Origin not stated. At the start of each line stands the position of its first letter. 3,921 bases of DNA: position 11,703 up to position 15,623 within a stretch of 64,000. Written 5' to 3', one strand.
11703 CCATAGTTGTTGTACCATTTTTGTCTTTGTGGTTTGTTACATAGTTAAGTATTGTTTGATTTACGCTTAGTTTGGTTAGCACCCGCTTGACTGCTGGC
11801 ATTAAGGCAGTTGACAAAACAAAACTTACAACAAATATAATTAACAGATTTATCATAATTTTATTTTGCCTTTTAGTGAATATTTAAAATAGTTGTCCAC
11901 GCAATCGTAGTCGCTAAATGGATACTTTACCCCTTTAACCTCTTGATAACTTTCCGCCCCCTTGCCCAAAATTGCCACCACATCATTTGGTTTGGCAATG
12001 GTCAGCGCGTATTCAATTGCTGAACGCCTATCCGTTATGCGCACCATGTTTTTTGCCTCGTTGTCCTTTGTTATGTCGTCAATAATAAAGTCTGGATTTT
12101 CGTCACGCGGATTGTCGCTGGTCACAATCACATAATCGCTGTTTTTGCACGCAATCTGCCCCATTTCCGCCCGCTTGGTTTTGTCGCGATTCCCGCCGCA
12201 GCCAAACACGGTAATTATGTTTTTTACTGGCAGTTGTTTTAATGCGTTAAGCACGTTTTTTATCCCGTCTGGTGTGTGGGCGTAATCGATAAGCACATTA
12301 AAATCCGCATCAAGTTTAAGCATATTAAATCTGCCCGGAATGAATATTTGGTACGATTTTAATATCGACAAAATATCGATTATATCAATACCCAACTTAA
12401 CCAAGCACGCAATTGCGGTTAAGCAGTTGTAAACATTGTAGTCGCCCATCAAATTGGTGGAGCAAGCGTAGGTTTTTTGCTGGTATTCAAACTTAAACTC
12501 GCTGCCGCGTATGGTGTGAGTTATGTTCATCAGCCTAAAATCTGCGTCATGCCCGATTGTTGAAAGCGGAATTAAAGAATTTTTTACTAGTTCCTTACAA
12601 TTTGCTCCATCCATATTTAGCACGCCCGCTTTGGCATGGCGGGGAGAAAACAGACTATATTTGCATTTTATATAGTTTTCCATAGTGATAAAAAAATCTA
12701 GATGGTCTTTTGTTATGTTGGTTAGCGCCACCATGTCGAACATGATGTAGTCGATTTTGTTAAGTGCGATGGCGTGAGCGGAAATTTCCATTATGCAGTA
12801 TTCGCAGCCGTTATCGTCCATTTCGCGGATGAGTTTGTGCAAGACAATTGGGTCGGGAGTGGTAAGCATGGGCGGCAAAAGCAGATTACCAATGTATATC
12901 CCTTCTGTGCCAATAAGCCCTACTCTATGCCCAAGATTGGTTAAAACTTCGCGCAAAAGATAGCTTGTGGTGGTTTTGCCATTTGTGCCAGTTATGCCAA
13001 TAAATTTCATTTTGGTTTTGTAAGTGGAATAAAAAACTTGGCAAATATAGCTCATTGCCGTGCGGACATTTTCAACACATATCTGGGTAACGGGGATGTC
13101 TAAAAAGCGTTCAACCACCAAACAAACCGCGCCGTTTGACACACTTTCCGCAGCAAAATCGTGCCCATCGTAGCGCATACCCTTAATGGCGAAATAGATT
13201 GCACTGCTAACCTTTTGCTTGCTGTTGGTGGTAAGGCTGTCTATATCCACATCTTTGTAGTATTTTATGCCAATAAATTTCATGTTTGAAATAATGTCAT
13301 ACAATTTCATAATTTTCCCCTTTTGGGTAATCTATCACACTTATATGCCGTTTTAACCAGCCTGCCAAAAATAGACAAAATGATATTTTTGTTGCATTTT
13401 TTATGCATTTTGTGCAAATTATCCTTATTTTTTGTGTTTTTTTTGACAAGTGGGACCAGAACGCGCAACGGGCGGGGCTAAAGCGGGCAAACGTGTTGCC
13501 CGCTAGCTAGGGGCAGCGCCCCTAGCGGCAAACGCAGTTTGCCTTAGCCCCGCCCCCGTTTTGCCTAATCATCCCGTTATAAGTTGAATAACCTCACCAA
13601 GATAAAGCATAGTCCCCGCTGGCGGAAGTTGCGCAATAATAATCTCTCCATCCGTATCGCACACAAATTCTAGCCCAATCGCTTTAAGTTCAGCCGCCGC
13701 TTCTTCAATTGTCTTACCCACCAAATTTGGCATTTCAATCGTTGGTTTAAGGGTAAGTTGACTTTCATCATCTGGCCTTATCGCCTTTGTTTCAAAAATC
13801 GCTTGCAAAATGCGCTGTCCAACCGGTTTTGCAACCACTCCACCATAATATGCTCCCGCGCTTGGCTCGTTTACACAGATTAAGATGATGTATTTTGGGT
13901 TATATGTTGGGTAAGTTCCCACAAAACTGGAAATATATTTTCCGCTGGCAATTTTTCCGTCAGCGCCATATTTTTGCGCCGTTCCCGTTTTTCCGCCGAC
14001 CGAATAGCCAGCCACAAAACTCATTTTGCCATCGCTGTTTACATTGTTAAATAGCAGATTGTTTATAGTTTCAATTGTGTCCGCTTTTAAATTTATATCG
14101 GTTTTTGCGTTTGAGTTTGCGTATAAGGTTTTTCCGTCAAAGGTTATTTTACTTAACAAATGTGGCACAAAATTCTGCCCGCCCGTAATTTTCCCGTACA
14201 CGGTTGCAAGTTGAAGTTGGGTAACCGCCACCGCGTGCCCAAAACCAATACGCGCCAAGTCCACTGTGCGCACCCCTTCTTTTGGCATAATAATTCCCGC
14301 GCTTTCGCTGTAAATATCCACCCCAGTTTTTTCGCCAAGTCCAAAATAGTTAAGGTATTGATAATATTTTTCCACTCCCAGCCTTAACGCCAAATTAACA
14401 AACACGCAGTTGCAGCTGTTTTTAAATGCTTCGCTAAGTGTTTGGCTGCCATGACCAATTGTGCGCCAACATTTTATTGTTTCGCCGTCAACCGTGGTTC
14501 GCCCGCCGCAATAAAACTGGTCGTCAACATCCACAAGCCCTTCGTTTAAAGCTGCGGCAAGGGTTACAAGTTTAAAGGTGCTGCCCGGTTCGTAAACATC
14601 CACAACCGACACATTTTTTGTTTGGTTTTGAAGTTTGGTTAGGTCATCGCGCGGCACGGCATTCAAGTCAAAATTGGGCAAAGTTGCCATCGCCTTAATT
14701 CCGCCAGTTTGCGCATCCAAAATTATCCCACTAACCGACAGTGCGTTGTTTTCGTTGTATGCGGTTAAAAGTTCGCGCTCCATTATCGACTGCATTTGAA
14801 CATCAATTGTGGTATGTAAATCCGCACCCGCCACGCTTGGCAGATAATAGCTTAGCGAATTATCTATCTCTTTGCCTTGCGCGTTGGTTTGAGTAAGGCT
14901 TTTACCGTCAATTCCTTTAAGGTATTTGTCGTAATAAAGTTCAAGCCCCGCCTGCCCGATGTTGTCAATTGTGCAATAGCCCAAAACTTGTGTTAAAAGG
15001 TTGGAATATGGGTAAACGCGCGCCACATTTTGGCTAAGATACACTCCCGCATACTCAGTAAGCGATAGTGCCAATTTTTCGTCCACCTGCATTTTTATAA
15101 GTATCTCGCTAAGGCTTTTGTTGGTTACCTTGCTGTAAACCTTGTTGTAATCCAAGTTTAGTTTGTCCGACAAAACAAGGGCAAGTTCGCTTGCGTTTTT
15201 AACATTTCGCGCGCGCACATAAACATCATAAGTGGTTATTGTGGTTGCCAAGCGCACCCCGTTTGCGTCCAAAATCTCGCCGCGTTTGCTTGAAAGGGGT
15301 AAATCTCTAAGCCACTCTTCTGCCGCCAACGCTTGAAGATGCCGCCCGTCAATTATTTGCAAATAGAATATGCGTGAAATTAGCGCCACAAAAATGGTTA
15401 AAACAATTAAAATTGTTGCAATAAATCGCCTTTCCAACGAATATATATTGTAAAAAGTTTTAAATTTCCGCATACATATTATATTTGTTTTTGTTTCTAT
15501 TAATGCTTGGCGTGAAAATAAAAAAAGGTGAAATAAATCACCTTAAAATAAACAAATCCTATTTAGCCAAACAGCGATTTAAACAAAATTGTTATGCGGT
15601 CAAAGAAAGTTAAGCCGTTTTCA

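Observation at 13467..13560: GC-rich ~90-nt four-way-junction element directly after ftsI (copy 1 of a two-member family)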

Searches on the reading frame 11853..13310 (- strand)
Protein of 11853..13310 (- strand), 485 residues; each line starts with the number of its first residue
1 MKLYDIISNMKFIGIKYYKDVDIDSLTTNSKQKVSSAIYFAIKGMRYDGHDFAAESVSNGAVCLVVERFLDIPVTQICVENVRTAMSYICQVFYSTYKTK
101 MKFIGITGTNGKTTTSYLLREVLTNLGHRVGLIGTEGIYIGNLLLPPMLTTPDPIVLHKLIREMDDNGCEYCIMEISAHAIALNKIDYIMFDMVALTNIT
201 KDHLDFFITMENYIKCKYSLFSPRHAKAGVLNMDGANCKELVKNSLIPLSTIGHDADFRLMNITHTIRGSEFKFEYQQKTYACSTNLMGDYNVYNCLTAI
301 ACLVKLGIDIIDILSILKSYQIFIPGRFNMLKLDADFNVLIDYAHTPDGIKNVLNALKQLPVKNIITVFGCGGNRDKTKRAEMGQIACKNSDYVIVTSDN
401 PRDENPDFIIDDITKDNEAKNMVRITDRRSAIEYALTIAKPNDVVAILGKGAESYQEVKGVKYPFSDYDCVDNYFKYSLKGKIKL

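Call 104: find_encoding_contigs(protein=window:11853-13310:-, flank=3000, max_places=6)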
Protein window:11853-13310:- (485 aa): no gene with exactly this product is on record in the collection.

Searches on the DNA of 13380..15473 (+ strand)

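Call 38: search_dna_similar(query=window:13440-13580:+, collection=phages, mode=distant, max_evalue=1)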
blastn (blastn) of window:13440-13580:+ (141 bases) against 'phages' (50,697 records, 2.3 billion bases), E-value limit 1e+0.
No match.

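Call 56: search_rna_families(source=window, start=13380, end=13640, threshold=evalue, max_evalue=10)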
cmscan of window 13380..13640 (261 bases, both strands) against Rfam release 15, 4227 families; matches with E-value up to 10: 0.
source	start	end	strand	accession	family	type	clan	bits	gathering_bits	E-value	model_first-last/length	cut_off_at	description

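Call 98: search_rna_families(sources=[L057, L212, L030, L191, L017], threshold=gathering)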
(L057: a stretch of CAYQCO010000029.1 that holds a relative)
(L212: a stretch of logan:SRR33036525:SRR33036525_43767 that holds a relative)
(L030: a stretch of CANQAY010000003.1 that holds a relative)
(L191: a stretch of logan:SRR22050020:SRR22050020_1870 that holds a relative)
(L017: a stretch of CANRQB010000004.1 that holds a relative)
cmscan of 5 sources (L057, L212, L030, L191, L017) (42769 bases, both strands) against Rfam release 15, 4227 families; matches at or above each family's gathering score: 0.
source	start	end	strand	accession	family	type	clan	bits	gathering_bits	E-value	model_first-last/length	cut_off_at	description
